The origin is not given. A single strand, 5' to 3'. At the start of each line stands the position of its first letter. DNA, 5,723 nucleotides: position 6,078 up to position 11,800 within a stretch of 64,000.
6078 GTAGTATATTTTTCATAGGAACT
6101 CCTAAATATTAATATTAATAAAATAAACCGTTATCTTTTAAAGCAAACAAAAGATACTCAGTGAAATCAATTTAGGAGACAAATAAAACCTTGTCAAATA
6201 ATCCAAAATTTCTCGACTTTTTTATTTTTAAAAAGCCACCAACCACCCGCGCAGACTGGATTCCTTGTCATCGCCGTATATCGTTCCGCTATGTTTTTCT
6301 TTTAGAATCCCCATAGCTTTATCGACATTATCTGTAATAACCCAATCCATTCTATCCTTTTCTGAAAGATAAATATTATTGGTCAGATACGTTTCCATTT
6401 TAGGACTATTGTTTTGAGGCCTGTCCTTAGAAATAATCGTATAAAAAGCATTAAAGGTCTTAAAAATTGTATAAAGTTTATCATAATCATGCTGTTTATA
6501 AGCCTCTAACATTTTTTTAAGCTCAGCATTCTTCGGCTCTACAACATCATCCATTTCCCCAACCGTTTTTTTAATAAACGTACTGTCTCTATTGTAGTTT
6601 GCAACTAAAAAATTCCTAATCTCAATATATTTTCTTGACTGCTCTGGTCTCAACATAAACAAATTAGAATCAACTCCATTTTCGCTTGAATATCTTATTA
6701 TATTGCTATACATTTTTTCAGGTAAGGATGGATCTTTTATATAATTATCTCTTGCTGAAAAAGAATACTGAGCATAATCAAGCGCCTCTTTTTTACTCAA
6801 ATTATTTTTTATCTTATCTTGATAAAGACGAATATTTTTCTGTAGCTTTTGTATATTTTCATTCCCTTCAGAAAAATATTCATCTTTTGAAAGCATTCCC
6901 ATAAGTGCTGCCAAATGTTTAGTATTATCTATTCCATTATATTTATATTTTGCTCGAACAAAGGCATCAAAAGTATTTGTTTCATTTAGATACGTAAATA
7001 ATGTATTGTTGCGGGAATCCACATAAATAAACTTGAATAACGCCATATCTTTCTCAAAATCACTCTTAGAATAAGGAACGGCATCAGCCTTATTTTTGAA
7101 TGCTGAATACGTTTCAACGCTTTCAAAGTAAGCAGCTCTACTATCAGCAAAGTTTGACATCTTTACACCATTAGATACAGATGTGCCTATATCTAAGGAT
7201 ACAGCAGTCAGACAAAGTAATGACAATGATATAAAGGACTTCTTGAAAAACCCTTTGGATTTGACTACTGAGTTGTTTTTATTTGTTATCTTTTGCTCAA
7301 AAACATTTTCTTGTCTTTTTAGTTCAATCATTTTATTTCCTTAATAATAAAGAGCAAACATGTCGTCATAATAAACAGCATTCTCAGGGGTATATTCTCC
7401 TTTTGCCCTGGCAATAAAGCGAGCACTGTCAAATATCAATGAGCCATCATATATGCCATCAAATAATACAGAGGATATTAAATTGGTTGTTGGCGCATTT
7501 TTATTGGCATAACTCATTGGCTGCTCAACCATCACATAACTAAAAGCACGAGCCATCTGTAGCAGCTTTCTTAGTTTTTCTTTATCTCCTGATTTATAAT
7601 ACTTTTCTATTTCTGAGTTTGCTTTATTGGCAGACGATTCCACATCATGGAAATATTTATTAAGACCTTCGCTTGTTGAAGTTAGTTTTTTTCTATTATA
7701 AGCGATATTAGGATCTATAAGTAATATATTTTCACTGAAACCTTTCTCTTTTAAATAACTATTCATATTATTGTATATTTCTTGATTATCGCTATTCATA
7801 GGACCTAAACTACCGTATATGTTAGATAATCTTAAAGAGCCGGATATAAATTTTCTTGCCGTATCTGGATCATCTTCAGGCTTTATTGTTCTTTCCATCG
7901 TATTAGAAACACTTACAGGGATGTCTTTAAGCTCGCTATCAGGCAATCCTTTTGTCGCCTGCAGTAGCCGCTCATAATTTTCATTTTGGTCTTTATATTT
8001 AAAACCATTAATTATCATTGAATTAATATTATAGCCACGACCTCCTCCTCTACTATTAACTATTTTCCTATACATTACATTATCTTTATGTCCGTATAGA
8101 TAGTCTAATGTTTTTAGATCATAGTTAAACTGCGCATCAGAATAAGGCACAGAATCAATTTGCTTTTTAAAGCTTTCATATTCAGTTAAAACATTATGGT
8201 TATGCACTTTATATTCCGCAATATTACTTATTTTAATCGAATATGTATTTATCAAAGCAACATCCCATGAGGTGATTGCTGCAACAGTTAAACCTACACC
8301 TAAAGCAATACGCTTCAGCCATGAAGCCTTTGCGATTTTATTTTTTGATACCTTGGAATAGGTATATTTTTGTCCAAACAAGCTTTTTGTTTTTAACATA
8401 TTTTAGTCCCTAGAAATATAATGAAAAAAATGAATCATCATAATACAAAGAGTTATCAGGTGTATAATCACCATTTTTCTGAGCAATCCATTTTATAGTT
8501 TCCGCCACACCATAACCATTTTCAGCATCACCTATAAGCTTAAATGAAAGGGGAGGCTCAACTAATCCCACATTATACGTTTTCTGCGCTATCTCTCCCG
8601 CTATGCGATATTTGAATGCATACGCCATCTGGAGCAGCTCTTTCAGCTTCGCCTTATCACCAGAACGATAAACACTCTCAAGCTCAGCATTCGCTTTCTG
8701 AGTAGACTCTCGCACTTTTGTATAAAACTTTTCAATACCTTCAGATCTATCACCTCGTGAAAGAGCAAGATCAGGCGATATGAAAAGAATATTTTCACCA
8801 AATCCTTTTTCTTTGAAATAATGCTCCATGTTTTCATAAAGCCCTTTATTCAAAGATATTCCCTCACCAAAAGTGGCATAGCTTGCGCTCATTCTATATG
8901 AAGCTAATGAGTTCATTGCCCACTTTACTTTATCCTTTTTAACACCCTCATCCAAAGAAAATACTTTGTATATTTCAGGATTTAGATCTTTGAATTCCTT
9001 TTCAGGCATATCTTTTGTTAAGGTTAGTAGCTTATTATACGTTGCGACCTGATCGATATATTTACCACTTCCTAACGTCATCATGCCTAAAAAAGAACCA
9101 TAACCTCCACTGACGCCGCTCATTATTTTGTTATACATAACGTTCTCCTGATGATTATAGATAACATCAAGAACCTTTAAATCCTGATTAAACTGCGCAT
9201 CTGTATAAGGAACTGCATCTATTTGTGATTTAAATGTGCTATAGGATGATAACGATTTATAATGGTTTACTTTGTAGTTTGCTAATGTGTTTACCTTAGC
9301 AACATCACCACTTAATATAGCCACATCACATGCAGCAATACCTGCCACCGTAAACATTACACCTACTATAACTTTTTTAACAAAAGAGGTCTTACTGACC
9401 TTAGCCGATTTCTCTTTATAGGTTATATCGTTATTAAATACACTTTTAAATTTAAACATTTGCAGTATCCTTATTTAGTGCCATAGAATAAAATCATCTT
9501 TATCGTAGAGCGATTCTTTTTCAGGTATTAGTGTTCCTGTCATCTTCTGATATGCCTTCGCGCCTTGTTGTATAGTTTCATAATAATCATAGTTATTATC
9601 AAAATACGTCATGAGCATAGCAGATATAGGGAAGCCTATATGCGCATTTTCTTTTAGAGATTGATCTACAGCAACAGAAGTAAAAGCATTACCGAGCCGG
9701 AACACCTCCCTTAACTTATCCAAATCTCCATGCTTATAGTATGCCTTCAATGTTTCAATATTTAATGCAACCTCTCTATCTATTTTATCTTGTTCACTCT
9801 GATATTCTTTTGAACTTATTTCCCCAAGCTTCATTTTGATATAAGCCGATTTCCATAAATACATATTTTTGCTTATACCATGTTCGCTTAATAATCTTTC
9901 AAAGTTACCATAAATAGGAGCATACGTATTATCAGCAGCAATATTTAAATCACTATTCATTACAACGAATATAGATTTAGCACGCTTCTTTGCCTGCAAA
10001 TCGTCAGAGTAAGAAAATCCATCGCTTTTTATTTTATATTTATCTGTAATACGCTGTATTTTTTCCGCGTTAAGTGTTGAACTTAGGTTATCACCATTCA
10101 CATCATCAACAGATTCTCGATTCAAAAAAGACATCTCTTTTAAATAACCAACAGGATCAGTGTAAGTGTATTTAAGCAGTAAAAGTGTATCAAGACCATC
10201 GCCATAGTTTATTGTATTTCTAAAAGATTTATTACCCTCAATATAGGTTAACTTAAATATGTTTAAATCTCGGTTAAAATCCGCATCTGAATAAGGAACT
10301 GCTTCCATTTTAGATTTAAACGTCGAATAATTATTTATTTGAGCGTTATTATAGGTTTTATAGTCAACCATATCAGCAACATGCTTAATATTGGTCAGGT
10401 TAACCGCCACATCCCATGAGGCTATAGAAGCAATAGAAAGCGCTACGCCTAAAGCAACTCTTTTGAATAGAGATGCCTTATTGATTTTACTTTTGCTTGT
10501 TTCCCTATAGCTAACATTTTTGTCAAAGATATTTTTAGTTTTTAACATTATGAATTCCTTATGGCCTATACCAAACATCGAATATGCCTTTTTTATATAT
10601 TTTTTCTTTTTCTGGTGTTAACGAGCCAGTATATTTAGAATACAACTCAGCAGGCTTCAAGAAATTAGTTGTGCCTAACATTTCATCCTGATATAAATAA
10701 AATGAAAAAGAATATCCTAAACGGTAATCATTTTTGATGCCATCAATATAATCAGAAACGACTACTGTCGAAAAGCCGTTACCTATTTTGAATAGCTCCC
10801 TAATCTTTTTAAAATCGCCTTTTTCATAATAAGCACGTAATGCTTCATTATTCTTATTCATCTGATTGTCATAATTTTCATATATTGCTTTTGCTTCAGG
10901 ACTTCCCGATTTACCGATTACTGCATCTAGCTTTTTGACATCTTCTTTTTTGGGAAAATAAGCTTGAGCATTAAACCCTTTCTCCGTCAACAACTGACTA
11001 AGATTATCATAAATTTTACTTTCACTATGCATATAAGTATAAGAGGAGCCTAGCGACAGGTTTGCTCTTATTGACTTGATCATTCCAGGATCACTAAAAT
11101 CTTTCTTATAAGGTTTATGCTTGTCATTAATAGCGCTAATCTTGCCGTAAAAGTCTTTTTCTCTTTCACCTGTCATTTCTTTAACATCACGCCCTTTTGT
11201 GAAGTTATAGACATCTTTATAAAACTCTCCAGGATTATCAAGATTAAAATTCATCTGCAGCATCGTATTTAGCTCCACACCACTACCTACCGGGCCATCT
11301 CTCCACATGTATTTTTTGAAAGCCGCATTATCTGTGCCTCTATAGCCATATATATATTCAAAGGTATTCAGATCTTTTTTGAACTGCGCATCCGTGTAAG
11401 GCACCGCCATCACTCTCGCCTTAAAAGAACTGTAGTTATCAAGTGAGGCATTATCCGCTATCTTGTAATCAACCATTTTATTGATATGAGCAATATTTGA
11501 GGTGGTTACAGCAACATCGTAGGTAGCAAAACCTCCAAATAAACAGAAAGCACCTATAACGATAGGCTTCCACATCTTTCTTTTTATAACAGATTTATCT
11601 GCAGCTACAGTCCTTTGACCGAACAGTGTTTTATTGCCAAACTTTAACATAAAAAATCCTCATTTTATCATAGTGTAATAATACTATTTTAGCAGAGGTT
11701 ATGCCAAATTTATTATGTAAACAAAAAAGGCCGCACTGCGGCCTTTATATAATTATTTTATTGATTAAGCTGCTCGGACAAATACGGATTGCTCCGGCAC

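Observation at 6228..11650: Tandem array of five diverged paralogs encoding N-anchored periplasmic proteins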

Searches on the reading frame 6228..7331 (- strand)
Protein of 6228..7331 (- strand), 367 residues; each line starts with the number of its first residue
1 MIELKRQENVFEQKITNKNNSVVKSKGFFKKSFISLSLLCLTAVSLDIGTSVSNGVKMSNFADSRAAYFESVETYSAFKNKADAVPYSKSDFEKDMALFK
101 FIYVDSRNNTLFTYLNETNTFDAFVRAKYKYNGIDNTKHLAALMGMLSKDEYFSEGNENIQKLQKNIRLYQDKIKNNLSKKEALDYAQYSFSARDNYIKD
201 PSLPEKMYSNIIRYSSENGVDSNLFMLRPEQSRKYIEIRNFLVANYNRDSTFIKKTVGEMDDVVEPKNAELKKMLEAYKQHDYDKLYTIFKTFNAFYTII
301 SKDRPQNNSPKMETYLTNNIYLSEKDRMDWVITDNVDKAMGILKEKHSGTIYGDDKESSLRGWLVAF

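Call 5: search_protein_families(library=pfam, proteins=[window:6228-7331:-], max_evalue=0.1)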
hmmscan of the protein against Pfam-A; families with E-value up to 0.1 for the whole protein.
window:6228-7331:- (367 aa): 2 families
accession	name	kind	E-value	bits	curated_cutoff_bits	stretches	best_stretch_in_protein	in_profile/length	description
PF04433.23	SWIRM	-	0.012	16.2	28.6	0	221-256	15-51/84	SWIRM domain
PF01963.22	TraB_PrgY_gumN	-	0.032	14.5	26.8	0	252-318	166-231/263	TraB/PrgY/gumN family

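Call 10: search_protein_families(library=phrogs, proteins=[window:6228-7331:-], max_evalue=0.01)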
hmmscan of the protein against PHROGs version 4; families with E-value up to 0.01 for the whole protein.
window:6228-7331:- (367 aa): 0 families

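Call 11: find_homologous_proteins(query=A1, max_evalue=0.001)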
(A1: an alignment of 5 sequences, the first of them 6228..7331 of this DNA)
Query A1 (5 sequences) (367 aa, profile of the alignment): 15 proteins with E <= 0.001 among 5185 candidates.
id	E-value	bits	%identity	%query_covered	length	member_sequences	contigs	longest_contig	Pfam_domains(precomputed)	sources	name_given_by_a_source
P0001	6.1e-134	465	23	83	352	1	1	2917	-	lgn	-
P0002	1.1e-133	464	26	27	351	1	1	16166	-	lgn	-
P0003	2.7e-133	463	25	27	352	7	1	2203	-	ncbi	-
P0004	1.0e-125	438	26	27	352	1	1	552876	-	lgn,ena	-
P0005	2.2e-122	427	26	27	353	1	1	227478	-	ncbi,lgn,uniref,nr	ncbi:hypothetical protein [Serratia sp. Se-RSBMAAmG]|uniref:hypothetical protein n=1 Tax=Serratia sp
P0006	3.1e-120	420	27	27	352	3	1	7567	-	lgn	-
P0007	6.8e-120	419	23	27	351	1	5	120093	-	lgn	-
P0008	2.8e-117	410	100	100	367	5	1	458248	-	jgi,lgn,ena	-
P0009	1.1e-99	353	83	100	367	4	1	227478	-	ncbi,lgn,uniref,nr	ncbi:hypothetical protein [Serratia sp. Se-RSBMAAmG]|uniref:hypothetical protein n=1 Tax=Serratia sp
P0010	1.1e-98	349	82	100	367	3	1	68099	-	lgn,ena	-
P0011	2.2e-96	342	80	100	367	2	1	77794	-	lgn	-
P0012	2.5e-96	341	26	18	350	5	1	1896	-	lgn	-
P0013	3.3e-96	341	83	100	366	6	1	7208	-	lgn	-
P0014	1.1e-93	333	81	100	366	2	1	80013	-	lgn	-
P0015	2.5e-89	318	76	100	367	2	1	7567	-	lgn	-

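Call 12: find_encoding_contigs(protein=P0008, flank=10000, max_places=4)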
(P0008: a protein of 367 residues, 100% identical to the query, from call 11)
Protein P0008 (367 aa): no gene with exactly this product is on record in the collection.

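Call 13: find_encoding_contigs(protein=P0005, flank=10000, max_places=4)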
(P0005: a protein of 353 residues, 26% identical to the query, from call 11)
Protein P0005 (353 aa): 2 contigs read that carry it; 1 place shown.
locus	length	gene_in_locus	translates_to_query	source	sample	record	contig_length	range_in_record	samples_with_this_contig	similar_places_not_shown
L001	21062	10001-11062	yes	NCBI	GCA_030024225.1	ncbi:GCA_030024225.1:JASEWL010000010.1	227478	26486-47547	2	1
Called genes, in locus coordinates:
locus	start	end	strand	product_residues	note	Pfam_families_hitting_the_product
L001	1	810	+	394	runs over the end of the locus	-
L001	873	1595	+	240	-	-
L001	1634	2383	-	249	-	-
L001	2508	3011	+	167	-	-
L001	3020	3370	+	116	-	-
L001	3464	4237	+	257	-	-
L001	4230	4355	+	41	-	-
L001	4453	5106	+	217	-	-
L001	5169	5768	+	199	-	-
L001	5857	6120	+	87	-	-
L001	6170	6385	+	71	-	-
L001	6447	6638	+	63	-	-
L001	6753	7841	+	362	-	-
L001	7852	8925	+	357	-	-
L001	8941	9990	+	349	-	-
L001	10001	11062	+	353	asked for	-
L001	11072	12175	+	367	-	-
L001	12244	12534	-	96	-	-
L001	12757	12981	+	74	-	-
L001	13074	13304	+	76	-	-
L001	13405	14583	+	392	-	PF14284:PcfJ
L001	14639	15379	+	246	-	PF01522:Polysacc_deac_1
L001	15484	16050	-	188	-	-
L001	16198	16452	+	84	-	-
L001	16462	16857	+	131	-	-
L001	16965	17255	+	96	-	-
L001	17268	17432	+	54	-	-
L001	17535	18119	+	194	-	-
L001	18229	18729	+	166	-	-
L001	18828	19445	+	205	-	-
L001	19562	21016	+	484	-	-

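Call 26: find_encoding_contigs(protein=P0004, flank=10000, max_places=4)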
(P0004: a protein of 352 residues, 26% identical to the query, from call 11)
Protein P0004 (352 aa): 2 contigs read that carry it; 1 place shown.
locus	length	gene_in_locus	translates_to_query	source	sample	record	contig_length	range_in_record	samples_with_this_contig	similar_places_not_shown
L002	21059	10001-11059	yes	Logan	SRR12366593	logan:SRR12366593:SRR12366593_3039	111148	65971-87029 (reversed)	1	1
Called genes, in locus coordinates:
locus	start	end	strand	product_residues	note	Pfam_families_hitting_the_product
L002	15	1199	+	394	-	-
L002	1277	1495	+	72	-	-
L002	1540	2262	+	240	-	-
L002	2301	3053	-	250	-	-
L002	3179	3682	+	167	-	-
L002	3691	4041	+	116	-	-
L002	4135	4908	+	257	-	-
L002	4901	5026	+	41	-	-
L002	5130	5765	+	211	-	-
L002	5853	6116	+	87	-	-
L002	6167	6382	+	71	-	-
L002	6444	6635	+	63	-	-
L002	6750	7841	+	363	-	-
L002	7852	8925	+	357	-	-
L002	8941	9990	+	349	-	-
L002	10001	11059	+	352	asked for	-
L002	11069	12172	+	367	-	-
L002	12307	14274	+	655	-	-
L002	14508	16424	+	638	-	-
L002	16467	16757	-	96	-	-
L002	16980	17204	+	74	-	-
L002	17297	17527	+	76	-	-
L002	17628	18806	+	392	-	PF14284:PcfJ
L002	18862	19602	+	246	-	PF01522:Polysacc_deac_1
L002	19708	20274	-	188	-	-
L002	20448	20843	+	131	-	-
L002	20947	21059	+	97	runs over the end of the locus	-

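Call 51: search_protein_families(library=padloc, proteins=[L002:14508-16424:+, window:6228-7331:-], max_evalue=0.01)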
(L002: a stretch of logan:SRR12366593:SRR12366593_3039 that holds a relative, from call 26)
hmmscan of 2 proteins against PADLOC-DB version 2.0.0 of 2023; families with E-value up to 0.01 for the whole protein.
L002:14508-16424:+ (638 aa): 0 families

window:6228-7331:- (367 aa): 0 families

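Call 52: search_protein_families(library=ncbifam, proteins=[L002:14508-16424:+, window:6228-7331:-], max_evalue=0.01)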
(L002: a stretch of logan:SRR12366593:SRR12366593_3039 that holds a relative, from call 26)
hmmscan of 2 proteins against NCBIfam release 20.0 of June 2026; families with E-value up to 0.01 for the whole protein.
L002:14508-16424:+ (638 aa): 0 families

window:6228-7331:- (367 aa): 0 families

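Call 79: find_encoding_contigs(protein=P0002, flank=10000, max_places=3)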
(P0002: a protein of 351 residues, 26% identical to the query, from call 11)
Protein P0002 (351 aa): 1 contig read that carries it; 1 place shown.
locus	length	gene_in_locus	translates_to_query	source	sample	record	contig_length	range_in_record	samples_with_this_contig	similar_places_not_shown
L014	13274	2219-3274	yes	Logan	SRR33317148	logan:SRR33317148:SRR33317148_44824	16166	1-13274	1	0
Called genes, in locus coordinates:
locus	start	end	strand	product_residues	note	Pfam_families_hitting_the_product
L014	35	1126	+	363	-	-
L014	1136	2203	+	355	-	-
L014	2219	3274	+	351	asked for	-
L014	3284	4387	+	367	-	-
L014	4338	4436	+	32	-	-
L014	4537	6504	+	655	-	-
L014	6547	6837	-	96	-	-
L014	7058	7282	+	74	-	-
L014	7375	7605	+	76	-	-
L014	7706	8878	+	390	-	PF14284:PcfJ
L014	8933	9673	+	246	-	PF01522:Polysacc_deac_1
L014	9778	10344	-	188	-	-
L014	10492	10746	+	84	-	-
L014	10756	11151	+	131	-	-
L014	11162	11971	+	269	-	PF14243:R2K_3, PF18299:R2K_2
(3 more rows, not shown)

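Call 80: find_encoding_contigs(protein=P0007, flank=10000, max_places=3)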
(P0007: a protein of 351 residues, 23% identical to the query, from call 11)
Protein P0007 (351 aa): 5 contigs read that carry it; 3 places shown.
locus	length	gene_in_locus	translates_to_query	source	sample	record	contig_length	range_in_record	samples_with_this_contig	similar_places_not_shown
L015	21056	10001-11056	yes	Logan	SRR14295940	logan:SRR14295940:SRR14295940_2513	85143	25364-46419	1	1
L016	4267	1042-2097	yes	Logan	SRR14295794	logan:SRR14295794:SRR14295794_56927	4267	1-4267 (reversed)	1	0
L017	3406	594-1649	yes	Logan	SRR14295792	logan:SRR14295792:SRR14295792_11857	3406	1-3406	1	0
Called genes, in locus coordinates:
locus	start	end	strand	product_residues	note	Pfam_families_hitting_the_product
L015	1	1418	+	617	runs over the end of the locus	PF14284:PcfJ (weak)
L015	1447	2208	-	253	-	-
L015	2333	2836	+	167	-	-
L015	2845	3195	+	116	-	-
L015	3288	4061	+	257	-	-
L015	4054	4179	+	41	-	-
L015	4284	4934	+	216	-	-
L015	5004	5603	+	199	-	-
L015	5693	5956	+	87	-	-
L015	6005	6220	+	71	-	-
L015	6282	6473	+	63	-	-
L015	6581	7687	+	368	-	-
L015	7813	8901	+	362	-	-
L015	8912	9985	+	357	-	-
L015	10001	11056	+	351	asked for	-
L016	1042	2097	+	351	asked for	-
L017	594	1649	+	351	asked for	-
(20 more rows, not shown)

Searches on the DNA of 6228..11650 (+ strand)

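Call 7: search_dna_similar(query=window:6228-11650:+, collection=phages, mode=near, max_rows=30)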
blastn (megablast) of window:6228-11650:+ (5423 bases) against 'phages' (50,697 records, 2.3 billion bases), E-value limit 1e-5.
No match.

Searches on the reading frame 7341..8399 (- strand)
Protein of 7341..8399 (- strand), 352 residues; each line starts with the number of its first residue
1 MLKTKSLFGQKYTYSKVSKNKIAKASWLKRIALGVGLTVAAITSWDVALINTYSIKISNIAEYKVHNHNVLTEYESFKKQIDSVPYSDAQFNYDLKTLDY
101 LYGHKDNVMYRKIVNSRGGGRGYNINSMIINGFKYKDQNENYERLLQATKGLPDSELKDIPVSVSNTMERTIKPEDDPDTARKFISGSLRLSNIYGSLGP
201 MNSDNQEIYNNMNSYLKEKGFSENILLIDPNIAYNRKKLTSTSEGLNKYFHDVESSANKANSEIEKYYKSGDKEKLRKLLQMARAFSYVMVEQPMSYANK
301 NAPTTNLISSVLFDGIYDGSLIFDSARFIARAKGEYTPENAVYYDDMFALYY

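Call 5: search_protein_families(library=pfam, proteins=[window:7341-8399:-], max_evalue=0.1)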
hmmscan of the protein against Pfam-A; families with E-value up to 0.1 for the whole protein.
window:7341-8399:- (352 aa): 1 family
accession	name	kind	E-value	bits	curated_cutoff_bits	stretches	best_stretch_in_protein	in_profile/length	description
PF03357.26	Snf7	-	0.029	14.5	27.3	1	236-281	3-48/171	Snf7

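Call 10: search_protein_families(library=phrogs, proteins=[window:7341-8399:-], max_evalue=0.01)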
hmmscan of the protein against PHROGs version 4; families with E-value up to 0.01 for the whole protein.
window:7341-8399:- (352 aa): 0 families

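Call 51: search_protein_families(library=padloc, proteins=[window:7341-8399:-], max_evalue=0.01)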
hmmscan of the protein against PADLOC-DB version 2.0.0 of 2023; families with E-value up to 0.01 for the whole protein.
window:7341-8399:- (352 aa): 0 families

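Call 52: search_protein_families(library=ncbifam, proteins=[window:7341-8399:-], max_evalue=0.01)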
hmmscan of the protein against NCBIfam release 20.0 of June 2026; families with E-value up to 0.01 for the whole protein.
window:7341-8399:- (352 aa): 0 families
